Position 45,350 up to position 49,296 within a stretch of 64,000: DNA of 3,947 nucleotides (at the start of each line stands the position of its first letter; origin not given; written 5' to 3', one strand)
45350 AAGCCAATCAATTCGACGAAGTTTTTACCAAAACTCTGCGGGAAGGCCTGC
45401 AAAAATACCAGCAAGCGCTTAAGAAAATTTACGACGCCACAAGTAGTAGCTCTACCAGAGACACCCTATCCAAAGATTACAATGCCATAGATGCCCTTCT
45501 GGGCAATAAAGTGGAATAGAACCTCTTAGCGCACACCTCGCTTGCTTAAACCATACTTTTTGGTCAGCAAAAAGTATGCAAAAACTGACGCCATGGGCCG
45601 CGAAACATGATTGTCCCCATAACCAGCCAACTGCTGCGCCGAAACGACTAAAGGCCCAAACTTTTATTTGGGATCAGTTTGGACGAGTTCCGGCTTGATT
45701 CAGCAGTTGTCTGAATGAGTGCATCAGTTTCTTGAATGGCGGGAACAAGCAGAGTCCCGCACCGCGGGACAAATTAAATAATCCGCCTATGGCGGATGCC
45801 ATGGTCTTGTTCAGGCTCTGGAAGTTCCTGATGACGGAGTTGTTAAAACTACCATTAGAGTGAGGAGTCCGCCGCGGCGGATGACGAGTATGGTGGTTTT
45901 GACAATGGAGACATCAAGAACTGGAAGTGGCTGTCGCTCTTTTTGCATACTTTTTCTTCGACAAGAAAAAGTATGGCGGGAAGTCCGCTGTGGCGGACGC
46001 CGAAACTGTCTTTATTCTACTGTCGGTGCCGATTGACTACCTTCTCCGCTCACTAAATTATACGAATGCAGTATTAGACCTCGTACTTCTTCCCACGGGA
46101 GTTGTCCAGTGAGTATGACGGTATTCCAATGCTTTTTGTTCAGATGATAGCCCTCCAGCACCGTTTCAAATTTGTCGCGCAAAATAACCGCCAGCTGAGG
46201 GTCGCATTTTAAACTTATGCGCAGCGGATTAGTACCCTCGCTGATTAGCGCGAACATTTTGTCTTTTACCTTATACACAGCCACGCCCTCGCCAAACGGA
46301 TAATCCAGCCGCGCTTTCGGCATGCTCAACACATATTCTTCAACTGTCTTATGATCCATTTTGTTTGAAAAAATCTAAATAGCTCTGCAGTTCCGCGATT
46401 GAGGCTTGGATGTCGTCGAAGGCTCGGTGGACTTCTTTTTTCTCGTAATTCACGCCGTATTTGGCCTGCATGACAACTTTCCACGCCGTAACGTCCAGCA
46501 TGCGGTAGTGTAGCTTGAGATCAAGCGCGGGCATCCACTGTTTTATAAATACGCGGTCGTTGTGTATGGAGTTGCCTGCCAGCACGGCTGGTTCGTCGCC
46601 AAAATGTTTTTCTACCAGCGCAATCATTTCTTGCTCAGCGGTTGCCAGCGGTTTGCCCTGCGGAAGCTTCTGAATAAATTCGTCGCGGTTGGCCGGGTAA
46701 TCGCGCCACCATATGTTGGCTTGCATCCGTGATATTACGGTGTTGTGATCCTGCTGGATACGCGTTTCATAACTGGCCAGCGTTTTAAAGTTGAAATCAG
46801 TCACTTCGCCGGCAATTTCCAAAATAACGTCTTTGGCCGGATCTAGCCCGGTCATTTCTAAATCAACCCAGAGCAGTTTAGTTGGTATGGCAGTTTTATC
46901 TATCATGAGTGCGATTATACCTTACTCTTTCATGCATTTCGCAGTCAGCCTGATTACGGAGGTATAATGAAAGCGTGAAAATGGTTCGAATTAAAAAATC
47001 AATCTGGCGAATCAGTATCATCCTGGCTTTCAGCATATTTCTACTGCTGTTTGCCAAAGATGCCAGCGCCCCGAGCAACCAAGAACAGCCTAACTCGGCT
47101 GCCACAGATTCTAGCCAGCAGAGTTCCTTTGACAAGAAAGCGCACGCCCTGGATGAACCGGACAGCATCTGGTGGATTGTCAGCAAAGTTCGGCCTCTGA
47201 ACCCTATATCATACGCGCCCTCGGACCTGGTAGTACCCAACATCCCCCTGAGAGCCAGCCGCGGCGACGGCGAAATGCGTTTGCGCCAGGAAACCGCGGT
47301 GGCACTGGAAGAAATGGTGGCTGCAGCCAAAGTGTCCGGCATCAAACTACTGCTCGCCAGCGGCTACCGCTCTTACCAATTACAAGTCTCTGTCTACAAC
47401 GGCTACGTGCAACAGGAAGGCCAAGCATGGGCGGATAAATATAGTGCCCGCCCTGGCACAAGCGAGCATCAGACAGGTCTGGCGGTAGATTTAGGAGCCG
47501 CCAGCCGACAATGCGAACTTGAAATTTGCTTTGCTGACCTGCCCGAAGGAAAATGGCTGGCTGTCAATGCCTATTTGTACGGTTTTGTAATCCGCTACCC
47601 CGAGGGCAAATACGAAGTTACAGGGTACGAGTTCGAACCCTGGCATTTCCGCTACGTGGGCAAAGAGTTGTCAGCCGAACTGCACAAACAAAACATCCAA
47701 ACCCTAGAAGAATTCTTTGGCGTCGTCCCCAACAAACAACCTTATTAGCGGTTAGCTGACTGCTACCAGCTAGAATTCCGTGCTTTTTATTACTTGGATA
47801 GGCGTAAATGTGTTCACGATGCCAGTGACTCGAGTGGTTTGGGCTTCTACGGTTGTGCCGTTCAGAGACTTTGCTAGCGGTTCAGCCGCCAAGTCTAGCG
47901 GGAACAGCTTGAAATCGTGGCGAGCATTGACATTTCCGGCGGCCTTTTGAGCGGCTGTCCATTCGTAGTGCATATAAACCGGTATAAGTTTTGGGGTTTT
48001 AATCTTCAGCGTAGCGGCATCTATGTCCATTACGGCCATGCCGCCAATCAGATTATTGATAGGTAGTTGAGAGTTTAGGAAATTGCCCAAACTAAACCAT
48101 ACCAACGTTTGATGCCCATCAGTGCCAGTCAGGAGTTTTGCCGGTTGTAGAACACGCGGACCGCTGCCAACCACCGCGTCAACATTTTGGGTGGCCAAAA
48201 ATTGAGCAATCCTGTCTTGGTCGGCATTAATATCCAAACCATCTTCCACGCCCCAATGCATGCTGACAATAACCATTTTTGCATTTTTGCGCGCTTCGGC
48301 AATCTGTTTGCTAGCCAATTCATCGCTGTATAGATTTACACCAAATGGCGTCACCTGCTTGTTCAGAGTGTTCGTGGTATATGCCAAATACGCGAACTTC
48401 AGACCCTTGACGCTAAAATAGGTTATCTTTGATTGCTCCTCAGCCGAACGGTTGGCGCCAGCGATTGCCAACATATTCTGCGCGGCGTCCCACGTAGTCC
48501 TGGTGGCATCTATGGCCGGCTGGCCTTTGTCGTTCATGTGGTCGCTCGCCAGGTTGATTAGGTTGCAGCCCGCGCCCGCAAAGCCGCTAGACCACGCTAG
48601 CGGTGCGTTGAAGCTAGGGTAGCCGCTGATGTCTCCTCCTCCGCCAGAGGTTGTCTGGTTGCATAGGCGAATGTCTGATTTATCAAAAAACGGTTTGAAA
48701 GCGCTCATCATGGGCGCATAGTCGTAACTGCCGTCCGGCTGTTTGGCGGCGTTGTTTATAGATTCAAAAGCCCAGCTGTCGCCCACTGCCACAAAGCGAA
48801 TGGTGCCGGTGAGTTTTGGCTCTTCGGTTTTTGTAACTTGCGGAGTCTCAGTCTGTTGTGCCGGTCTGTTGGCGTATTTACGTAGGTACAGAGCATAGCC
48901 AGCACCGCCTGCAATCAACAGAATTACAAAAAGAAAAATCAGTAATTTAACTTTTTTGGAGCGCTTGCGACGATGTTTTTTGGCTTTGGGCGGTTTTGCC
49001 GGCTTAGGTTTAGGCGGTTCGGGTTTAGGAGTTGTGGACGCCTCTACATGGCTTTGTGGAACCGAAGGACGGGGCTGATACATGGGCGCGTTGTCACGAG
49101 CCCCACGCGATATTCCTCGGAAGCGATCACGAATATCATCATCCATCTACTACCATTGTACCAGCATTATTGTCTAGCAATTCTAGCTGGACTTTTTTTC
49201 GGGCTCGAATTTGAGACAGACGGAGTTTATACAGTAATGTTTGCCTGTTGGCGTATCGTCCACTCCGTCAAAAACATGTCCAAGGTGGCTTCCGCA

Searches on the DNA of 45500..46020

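Call 62: search_rna_families(source=window, start=45500, end=46020, threshold=evalue, max_evalue=1)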
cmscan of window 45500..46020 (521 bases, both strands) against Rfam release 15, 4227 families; matches with E-value up to 1: 0.
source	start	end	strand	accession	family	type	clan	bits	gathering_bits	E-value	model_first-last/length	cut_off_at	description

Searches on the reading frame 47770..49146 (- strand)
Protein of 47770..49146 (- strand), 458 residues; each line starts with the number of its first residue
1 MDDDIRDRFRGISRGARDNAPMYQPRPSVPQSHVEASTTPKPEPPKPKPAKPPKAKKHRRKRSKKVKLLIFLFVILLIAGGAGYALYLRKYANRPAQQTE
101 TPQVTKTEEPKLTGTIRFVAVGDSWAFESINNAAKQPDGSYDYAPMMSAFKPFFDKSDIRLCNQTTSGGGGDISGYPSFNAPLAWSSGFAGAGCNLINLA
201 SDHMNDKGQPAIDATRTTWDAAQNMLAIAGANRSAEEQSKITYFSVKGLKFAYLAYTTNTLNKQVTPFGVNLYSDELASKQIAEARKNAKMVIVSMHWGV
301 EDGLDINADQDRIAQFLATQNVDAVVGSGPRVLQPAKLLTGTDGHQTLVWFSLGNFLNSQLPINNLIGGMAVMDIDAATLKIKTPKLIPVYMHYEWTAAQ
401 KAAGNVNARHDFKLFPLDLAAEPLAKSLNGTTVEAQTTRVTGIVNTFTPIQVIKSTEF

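Call 21: find_encoding_contigs(protein=window:47770-49146:-, flank=10000, max_places=10)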
Protein window:47770-49146:- (458 aa): 3 contigs read that carry it; 1 place shown.
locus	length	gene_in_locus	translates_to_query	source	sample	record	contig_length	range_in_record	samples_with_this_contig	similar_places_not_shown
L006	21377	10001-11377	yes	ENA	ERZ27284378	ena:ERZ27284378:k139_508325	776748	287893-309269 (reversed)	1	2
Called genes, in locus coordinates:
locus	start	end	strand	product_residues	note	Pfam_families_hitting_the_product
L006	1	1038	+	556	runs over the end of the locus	PF00118:Cpn60_TCP1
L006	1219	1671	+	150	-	-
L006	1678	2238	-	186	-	-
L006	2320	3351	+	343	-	PF10432:bact-PGI_C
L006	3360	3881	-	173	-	PF01864:CarS-like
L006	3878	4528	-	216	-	PF02811:PHP (weak), PF13263:PHP_C (weak)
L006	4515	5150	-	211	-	PF01066:CDP-OH_P_transf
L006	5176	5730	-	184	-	PF02525:Flavodoxin_2, PF03358:FMN_red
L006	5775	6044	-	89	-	PF12840:HTH_20, PF01022:HTH_5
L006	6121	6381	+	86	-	-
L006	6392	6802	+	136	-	PF07099:DUF1361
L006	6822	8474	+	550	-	PF03485:Arg_tRNA_synt_N, PF00750:tRNA-synt_1d, PF05746:DALR_1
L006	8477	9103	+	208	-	PF00702:Hydrolase, PF12710:HAD, PF13419:HAD_2, PF13242:Hydrolase_like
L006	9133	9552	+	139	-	PF01741:MscL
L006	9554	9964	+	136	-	PF01641:SelR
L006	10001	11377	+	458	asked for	PF09587:PGA_cap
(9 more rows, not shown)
